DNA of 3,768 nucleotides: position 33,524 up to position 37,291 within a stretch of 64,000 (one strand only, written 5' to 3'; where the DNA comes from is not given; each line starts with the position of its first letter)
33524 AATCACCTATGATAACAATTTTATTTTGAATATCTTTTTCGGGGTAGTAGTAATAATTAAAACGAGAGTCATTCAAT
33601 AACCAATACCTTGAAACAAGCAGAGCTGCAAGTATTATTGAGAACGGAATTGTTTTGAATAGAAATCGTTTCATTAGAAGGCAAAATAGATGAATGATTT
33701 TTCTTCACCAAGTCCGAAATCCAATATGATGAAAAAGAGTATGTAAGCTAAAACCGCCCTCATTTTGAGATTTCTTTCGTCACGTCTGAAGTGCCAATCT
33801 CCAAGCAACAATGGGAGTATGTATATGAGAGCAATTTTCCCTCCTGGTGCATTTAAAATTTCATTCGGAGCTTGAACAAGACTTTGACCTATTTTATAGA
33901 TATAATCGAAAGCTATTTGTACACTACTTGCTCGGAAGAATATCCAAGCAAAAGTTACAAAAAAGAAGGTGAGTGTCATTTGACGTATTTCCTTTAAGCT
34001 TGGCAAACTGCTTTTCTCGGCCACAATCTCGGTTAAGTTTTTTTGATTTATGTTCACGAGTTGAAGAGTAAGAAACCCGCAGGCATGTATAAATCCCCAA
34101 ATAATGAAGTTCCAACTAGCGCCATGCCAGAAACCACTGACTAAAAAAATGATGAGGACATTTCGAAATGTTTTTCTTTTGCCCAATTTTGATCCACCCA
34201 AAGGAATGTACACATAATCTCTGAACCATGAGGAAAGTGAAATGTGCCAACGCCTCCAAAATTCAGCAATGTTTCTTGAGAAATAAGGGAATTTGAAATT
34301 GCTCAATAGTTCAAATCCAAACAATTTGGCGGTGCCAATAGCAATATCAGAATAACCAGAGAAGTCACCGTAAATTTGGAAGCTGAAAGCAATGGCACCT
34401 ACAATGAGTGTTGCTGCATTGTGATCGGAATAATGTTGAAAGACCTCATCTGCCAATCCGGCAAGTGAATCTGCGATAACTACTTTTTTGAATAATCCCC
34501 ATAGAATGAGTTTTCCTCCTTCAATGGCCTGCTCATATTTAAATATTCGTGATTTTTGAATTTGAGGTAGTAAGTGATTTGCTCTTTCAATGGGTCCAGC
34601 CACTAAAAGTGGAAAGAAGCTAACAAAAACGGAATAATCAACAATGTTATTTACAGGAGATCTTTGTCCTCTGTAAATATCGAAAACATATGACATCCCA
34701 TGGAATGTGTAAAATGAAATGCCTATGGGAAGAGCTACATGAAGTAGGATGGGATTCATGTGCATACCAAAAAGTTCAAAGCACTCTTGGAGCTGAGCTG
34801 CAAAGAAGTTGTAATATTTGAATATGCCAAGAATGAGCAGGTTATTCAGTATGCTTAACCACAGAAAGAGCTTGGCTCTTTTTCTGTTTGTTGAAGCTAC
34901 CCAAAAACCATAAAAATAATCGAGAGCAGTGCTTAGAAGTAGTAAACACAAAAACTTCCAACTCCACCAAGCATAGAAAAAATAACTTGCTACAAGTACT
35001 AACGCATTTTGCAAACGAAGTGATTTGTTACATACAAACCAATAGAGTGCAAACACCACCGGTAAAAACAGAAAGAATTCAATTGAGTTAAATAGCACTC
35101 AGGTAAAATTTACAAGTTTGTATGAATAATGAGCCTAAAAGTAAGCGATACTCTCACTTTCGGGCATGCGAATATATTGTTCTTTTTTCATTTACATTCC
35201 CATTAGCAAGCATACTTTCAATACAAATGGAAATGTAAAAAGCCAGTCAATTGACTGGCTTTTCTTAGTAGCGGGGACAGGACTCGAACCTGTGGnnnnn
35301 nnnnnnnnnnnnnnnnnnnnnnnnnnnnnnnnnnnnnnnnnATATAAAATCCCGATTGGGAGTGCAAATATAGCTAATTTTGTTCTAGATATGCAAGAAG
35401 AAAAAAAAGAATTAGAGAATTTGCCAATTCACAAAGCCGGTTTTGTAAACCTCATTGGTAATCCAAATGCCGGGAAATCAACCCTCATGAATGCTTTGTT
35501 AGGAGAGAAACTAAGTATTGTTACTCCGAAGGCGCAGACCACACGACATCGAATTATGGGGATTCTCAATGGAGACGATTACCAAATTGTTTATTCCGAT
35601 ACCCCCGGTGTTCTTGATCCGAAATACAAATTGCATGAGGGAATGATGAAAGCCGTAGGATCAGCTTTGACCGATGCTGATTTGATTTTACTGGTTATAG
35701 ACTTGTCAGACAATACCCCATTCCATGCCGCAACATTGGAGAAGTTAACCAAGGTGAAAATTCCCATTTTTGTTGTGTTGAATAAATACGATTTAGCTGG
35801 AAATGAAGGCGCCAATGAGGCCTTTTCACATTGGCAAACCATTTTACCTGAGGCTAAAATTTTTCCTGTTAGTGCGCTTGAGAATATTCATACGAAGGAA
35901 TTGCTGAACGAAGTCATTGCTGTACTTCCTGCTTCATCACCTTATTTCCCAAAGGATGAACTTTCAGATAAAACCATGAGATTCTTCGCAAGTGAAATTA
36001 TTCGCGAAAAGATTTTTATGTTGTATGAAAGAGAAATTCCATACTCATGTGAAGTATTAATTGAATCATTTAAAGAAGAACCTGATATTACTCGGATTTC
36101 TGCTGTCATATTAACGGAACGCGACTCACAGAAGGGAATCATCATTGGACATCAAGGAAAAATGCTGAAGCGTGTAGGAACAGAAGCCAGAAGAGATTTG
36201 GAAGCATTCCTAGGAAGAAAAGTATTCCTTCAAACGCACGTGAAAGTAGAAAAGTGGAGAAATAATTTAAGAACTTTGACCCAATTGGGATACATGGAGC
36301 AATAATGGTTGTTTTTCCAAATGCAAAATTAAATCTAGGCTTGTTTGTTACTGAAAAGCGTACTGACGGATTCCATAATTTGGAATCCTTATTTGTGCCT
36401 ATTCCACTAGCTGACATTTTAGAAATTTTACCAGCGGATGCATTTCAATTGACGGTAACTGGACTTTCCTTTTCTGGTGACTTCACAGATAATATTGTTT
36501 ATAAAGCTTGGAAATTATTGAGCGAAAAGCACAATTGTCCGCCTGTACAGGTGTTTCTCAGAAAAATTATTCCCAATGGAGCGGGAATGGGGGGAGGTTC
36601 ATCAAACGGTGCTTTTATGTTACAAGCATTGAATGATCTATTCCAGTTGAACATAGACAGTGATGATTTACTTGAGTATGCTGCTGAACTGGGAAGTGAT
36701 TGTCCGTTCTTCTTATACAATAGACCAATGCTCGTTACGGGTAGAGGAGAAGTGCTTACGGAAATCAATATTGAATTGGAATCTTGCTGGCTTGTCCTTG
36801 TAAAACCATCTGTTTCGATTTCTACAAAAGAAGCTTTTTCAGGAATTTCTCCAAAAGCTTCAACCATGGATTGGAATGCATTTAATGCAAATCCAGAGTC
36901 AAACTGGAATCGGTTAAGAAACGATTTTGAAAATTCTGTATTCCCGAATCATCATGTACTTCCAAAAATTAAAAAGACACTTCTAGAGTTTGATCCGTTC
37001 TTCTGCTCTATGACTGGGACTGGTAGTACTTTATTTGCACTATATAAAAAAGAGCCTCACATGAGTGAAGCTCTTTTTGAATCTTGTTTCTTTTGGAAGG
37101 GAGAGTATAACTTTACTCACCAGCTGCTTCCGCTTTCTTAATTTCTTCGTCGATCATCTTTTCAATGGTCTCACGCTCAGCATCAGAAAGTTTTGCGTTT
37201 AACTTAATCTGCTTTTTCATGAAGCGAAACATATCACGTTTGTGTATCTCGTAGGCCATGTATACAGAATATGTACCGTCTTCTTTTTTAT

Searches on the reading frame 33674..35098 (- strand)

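Call 71: search_protein_families(library=pfam, proteins=[window:33674-35098:-], max_evalue=0.00001)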
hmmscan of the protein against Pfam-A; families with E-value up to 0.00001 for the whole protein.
window:33674-35098:- (474 aa): 1 family
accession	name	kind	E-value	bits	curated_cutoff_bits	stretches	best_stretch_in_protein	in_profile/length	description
PF03062.24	MBOAT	-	6.3e-29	101.8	27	1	151-358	80-306/337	MBOAT, membrane-bound O-acyltransferase family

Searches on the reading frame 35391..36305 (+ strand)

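Call 71: search_protein_families(library=pfam, proteins=[window:35391-36305:+], max_evalue=0.00001)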
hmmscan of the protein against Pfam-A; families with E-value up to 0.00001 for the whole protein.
window:35391-36305:+ (304 aa): 7 families
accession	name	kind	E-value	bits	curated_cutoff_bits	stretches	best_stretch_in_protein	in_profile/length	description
PF01926.29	MMR_HSR1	-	4.2e-25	88.5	21.9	1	19-132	2-113/113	50S ribosome-binding GTPase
PF07650.23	KH_2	-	9.3e-19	67.5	22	1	215-289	1-77/78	KH domain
PF02421.24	FeoB_N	-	3.7e-12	46.5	27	1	19-174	3-155/156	Ferrous iron transport protein B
PF00009.33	GTP_EFTU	-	1.6e-11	44.6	26.5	1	22-180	9-187/188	Elongation factor Tu GTP binding domain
PF10662.15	PduV-EutP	-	1.3e-07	31.9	21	1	20-173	5-139/143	Ethanolamine utilisation - propanediol utilisation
PF00350.29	Dynamin_N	-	5.2e-07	30.3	27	0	21-51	3-33/168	Dynamin family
PF03193.22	RsgA_GTPase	-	1.5e-06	28.6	30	0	15-74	105-168/174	RsgA GTPase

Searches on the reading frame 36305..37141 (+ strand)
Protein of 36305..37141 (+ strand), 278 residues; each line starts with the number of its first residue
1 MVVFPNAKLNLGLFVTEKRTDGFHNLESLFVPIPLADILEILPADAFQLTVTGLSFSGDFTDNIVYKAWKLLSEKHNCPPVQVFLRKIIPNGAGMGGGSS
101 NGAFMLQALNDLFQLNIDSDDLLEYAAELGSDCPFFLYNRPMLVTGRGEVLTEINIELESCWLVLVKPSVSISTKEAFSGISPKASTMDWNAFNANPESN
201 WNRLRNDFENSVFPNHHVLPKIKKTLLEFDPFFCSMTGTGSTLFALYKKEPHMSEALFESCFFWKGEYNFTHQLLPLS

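Call 71: search_protein_families(library=pfam, proteins=[window:36305-37141:+], max_evalue=0.00001)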
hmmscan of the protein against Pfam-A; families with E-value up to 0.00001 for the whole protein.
window:36305-37141:+ (278 aa): 2 families
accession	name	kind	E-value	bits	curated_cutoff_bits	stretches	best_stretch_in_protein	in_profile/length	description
PF00288.32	GHMP_kinases_N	-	2.2e-16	60.3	22.3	1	63-139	1-86/87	GHMP kinases N terminal domain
PF08544.19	GHMP_kinases_C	-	1.4e-06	29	21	1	189-256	9-75/85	GHMP kinases C terminal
